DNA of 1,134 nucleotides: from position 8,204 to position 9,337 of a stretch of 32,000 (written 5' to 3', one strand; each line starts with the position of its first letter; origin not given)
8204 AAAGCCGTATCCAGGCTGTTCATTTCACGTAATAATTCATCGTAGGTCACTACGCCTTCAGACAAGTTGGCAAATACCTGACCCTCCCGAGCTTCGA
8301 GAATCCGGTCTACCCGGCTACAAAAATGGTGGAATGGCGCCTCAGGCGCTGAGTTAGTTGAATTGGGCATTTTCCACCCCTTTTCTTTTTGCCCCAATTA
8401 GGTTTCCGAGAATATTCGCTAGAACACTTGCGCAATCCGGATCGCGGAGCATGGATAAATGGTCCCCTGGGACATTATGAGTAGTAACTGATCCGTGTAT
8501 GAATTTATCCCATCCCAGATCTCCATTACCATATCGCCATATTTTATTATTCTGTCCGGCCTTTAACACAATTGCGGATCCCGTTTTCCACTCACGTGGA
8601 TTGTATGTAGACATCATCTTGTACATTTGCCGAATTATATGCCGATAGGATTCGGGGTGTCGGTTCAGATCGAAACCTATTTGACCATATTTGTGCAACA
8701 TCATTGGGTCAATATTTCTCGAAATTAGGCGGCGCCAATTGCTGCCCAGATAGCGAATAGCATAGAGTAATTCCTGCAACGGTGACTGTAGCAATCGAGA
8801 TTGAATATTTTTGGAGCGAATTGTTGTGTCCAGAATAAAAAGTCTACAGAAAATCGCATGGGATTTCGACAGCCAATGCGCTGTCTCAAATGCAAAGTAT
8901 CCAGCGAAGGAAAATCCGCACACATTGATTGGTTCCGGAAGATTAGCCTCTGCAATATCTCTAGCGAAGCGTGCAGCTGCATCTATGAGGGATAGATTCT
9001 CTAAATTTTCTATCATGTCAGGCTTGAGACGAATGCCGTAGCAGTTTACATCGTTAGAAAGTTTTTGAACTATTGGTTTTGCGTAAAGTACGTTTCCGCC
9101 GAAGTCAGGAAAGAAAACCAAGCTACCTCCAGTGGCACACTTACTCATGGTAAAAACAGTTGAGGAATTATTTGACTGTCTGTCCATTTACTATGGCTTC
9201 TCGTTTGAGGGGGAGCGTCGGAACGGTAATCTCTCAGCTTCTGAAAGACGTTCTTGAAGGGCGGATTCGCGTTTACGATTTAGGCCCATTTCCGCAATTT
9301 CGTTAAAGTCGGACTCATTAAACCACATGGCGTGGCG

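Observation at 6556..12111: Orphan four-gene operon: leaderless GGT-family hydrolase, DUF482/FemAB-like transferase, thioesterase, acyl-AMP ligase::carrier protein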

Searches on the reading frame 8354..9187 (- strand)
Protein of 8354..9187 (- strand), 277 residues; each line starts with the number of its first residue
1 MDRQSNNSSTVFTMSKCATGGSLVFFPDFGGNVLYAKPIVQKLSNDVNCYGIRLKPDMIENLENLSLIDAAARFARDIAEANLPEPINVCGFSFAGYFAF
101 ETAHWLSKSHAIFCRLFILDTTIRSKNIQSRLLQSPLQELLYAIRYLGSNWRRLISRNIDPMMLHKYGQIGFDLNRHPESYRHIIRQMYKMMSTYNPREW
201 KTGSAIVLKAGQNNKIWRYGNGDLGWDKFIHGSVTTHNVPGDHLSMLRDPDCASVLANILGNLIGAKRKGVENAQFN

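Call 3: search_protein_families(library=pfam, proteins=[window:8354-9187:-], max_evalue=0.01)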
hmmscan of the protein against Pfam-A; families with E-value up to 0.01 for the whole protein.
window:8354-9187:- (277 aa): 1 family
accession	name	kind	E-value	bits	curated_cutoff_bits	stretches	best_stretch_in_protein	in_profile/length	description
PF00975.26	Thioesterase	-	2.4e-11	44.7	26.4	1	23-248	3-212/226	Thioesterase domain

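Call 4: search_protein_families(library=ncbifam, proteins=[window:8354-9187:-], max_evalue=0.01)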
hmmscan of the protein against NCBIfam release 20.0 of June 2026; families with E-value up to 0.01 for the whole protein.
window:8354-9187:- (277 aa): 1 family
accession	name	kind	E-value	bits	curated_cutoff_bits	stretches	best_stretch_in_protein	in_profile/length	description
NF040607.1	mycolic_Pks13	equivalog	3e-07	28.3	2100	1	23-129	1427-1524/1680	polyketide synthase Pks13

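Call 19: search_solved_structures(query=window:8354-9187:-, max_evalue=0.1)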
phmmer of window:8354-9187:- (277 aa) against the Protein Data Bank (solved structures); distinct sequences matched with E-value up to 0.1: 4.
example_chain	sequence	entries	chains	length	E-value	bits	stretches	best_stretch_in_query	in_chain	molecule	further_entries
6ecb_A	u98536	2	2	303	8.7e-05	25.3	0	225-260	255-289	Vlm2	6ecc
6ecd_A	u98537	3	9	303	0.00023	23.9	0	225-260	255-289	Vlm2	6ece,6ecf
3tjm_A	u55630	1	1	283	0.036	16.7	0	190-257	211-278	Fatty acid synthase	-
2px6_A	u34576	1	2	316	0.087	15.4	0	191-263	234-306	Thioesterase domain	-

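Call 45: find_related_loci(query=A4, collection=metagenome_contigs, flank=10000)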
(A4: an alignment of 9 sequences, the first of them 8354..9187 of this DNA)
Query A4 (277 aa) in metagenome_contigs; peptide patterns used: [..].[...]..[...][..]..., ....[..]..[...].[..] (x = any residue, [..] = any of these).
600 stretches matched a pattern (row limit reached: there are more); 153 encode a relative of the query (tblastn E <= 1e-3); the best 80 are kept; 79 distinct loci.
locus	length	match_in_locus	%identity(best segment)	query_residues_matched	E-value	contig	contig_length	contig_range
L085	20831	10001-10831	76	1-277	5e-147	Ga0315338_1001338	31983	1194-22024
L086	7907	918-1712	51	8-274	2e-88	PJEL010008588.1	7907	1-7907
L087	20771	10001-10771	50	10-269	8e-84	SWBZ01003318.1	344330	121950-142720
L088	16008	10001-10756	51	4-258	4e-82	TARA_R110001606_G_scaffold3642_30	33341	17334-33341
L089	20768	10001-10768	50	1-258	2e-81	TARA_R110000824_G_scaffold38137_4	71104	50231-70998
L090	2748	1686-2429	51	10-260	2e-81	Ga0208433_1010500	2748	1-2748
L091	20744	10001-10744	40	10-259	2e-59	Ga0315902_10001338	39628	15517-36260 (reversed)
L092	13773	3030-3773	40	10-259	2e-59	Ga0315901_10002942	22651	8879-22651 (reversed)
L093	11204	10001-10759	39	9-262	5e-53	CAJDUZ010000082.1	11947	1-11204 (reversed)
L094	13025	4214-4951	36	14-257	8e-46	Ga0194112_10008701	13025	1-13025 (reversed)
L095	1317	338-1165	33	3-275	4e-43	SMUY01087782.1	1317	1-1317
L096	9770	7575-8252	33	21-250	2e-34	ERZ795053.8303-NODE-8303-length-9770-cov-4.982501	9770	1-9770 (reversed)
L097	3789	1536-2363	29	9-264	1e-31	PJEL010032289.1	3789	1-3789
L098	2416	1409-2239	24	4-271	6e-16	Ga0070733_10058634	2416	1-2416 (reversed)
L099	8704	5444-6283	26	1-274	1e-14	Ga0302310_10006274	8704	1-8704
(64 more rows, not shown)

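Call 48: search_protein_families(library=pfam, proteins=[L086:1776-3593:+, L086:3953-4624:+, L091:4654-6174:+, L091:6246-7655:+, L091:7843-8568:+, L091:12574-13224:+, L096:5306-6118:-, L096:4126-4941:-, L094:1479-1931:+, L094:6918-7214:+], max_evalue=0.001)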
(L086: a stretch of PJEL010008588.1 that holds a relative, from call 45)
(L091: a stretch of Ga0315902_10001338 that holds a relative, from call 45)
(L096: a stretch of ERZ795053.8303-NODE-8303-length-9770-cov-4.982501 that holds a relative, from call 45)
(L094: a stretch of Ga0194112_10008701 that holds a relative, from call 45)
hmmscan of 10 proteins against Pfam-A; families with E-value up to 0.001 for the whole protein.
L086:1776-3593:+ (605 aa): 1 family
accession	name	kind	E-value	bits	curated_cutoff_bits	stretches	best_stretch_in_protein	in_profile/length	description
PF25199.1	nSTAND_NTPase5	-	1.1e-07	32.2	34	1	233-336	36-135/145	Novel STAND NTPase 5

L086:3953-4624:+ (223 aa): 0 families

L091:4654-6174:+ (506 aa): 4 families
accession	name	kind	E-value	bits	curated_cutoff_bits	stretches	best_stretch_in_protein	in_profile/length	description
PF03721.20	UDPG_MGDP_dh_N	-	1.8e-64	217.2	27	1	58-242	2-186/187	UDP-glucose/GDP-mannose dehydrogenase family, NAD binding domain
PF00984.24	UDPG_MGDP_dh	-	4.5e-37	126.5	25.4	1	261-352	2-93/94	UDP-glucose/GDP-mannose dehydrogenase family, central domain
PF03720.21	UDPG_MGDP_dh_C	-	6e-29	100.9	30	1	376-484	1-103/103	UDP-glucose/GDP-mannose dehydrogenase family, UDP binding domain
PF03446.21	NAD_binding_2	-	0.00019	21.9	21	0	58-192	1-109/161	NAD binding domain of 6-phosphogluconate dehydrogenase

L091:6246-7655:+ (469 aa): 4 families
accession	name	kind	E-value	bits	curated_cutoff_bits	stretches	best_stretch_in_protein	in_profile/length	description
PF00483.29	NTP_transferase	-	2e-60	204.8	21.2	1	4-285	2-242/245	Nucleotidyl transferase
PF01050.24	MannoseP_isomer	-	1.3e-55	187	23.6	1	351-465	2-116/116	Mannose-6-phosphate isomerase C-terminal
PF22640.1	ManC_GMP_beta-helix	-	1.9e-14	53.8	27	1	302-347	10-55/55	MannoseP isomerase/GMP-like beta-helix domain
PF07883.17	Cupin_2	-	4.5e-13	49.2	27.2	1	382-449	3-69/70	Cupin domain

L091:7843-8568:+ (241 aa): 1 family
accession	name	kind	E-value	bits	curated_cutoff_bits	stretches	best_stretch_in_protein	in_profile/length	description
PF07589.16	PEP-CTERM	-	3.4e-05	24.2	20.7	1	215-238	1-24/24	PEP-CTERM motif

L091:12574-13224:+ (216 aa): 0 families

L096:5306-6118:- (270 aa): 1 family
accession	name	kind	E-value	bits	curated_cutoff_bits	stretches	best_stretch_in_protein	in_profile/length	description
PF07589.16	PEP-CTERM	-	0.00081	19.8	20.7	0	241-266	1-24/24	PEP-CTERM motif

L096:4126-4941:- (271 aa): 0 families

L094:1479-1931:+ (150 aa): 1 family
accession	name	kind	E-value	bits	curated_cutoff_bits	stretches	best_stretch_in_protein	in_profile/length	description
PF08837.16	DUF1810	-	4.7e-54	182.4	25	1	11-145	2-136/136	Protein of unknown function (DUF1810)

L094:6918-7214:+ (98 aa): 0 families

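Call 51: search_protein_families(library=pfam, proteins=[L091:2867-4078:-, L091:14605-16224:+, L091:16904-17692:+, L091:17964-19229:+, L096:3116-4006:+, L096:1473-2909:-, L096:1-1173:-, L094:42-1040:+, L094:9051-9932:-, L094:10428-11777:+], max_evalue=0.001)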
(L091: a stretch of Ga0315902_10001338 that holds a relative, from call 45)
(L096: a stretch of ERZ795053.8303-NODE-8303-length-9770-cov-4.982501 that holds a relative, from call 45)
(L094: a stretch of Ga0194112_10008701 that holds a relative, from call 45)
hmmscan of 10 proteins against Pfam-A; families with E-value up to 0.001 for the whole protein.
L091:2867-4078:- (403 aa): 2 families
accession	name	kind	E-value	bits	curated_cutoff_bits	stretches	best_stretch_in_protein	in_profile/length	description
PF00109.32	ketoacyl-synt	-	3.9e-45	154.9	20.8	1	1-243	1-251/252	Beta-ketoacyl synthase, N-terminal domain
PF02801.28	Ketoacyl-synt_C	-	2.6e-29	102.1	20.8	1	252-359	1-118/119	Beta-ketoacyl synthase, C-terminal domain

L091:14605-16224:+ (539 aa): 2 families
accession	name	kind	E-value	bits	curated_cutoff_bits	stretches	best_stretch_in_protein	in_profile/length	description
PF13440.11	Polysacc_synt_3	-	2.5e-38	132.4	23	1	87-375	2-289/293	Polysaccharide biosynthesis protein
PF01943.22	Polysacc_synt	-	1.1e-16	61.5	28.2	1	77-328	16-272/274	Polysaccharide biosynthesis protein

L091:16904-17692:+ (262 aa): 1 family
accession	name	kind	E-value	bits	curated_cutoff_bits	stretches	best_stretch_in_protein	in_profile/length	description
PF13712.12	Glyco_tranf_2_5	-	4e-06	27.1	27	1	46-179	38-180/210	Glycosyltransferase like family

L091:17964-19229:+ (421 aa): 1 family
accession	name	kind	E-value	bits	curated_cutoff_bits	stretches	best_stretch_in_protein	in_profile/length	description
PF04230.19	PS_pyruv_trans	-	2.6e-24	87.1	25.3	1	14-348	1-279/280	Polysaccharide pyruvyl transferase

L096:3116-4006:+ (296 aa): 14 families
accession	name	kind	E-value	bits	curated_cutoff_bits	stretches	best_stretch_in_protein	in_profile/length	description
PF13401.12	AAA_22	-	9.6e-25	87.8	27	1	42-170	4-130/130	AAA domain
PF13191.12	AAA_16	-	3e-08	34.8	32.6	1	44-147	25-157/167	AAA ATPase domain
PF13173.12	AAA_14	-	3.3e-08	34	27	1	45-196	4-128/129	AAA domain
PF09848.15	SLFN-g3_helicase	-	3e-06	27.2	24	1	46-166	4-107/354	Schlafen group 3, DNA/RNA helicase domain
PF20703.3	nSTAND1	-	5.3e-06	26.7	27.1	1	41-212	31-208/379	Novel STAND NTPase 1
PF01637.24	ATPase_2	-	4.4e-05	23.8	33.2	1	42-139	19-125/225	ATPase domain predominantly from Archaea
PF07728.20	AAA_5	-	4.7e-05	23.8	22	1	47-145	3-89/139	AAA domain (dynein-related subfamily)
PF25201.1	nSTAND6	-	5.2e-05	23.8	27.7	1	40-134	15-113/148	Novel STAND NTPase 6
PF20720.3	nSTAND3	-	0.00035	20.7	27.2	1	39-67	13-41/155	Novel STAND NTPase 3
PF13245.12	AAA_19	-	0.00041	21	25.1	0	43-142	11-110/134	AAA domain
PF13604.12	AAA_30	-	0.00063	20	27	0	41-145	16-111/191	AAA domain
PF05729.18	NACHT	-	0.0008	19.7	26.7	0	46-70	3-27/167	NACHT domain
PF03266.21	NTPase_1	-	0.00081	19.7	23.9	0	47-141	3-91/168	NTPase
PF05127.21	NAT10_TcmA_helicase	-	0.00097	19.5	22.7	0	47-143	1-110/176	RNA cytidine acetyltransferase NAT10/TcmA, helicase domain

L096:1473-2909:- (478 aa): 5 families
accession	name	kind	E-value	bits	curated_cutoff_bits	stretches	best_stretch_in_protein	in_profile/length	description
PF00483.29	NTP_transferase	-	9.1e-47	160.1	21.2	1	9-294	2-243/245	Nucleotidyl transferase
PF01050.24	MannoseP_isomer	-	1.2e-35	122.7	23.6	1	362-473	5-116/116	Mannose-6-phosphate isomerase C-terminal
PF22640.1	ManC_GMP_beta-helix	-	1.1e-13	51.3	27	1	302-355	2-55/55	MannoseP isomerase/GMP-like beta-helix domain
PF07883.17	Cupin_2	-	3.1e-08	33.7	27.2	1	390-457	3-69/70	Cupin domain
PF12804.13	NTP_transf_3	-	6.3e-08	33.4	27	1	10-139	2-113/160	MobA-like NTP transferase domain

L096:1-1173:- (391 aa): 6 families
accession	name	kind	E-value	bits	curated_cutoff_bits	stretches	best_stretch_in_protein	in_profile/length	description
PF00534.26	Glycos_transf_1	-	1.7e-31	109.5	26.4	1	217-380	17-171/172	Glycosyl transferases group 1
PF13692.12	Glyco_trans_1_4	-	2.1e-30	106.3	27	1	217-367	3-142/142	Glycosyl transferases group 1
PF13439.12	Glyco_transf_4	-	2.2e-15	57.5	28.5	1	17-200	2-167/170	Glycosyltransferase Family 4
PF13579.12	Glyco_trans_4_4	-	2.5e-10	41.3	29.7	1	17-197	1-157/158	Glycosyl transferase 4-like domain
PF20706.3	GT4-conflict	-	4e-10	39.7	26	1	209-379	191-369/385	Family 4 Glycosyltransferase in conflict systems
PF13524.12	Glyco_trans_1_2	-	8.5e-09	35.9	25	1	279-385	27-132/144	Glycosyl transferase-like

L094:42-1040:+ (332 aa): 3 families
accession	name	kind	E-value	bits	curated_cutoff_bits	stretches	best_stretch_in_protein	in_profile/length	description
PF04542.20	Sigma70_r2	-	2.1e-15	56.7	24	1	183-246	5-70/71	Sigma-70 region 2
PF08281.18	Sigma70_r4_2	-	5.7e-13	48.7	25.7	1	273-321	3-51/54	Sigma-70, region 4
PF22029.2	PhyR_sigma2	-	2e-10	41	27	1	182-233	3-54/55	Sigma2 domain of PhyR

L094:9051-9932:- (293 aa): 1 family
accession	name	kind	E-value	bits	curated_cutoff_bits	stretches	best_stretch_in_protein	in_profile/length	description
PF01557.24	FAA_hydrolase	-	5.5e-77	258.7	23.9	1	84-289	1-213/214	Fumarylacetoacetate (FAA) hydrolase C-terminal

L094:10428-11777:+ (449 aa): 3 families
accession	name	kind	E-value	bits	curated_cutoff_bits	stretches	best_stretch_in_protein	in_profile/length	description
PF07995.17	GSDH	-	1.8e-09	37.8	25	1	260-327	170-231/332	Glucose / Sorbosone dehydrogenase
PF22807.2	TrAA12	-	1.3e-05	24.2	30.9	1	138-298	23-198/463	TrAA12-like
PF23500.1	DUF7133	-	3.1e-05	23.9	27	1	85-196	15-112/385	Domain of unknown function (DUF7133)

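Call 63: search_protein_families(library=pfam, proteins=[L091:940-2214:-, L091:2230-2907:-], max_evalue=0.001)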
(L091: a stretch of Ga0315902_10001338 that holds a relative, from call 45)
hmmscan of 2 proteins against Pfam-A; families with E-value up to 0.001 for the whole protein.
L091:940-2214:- (424 aa): 4 families
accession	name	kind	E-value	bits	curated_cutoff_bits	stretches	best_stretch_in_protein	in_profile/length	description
PF03721.20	UDPG_MGDP_dh_N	-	2.8e-29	102.5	27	1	9-176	3-177/187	UDP-glucose/GDP-mannose dehydrogenase family, NAD binding domain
PF00984.24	UDPG_MGDP_dh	-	1e-24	86.9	25.4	1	201-290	1-93/94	UDP-glucose/GDP-mannose dehydrogenase family, central domain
PF03720.21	UDPG_MGDP_dh_C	-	5.2e-22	78.6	30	1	317-416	1-102/103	UDP-glucose/GDP-mannose dehydrogenase family, UDP binding domain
PF03446.21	NAD_binding_2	-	0.00011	22.7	21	1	9-130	2-104/161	NAD binding domain of 6-phosphogluconate dehydrogenase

L091:2230-2907:- (225 aa): 0 families
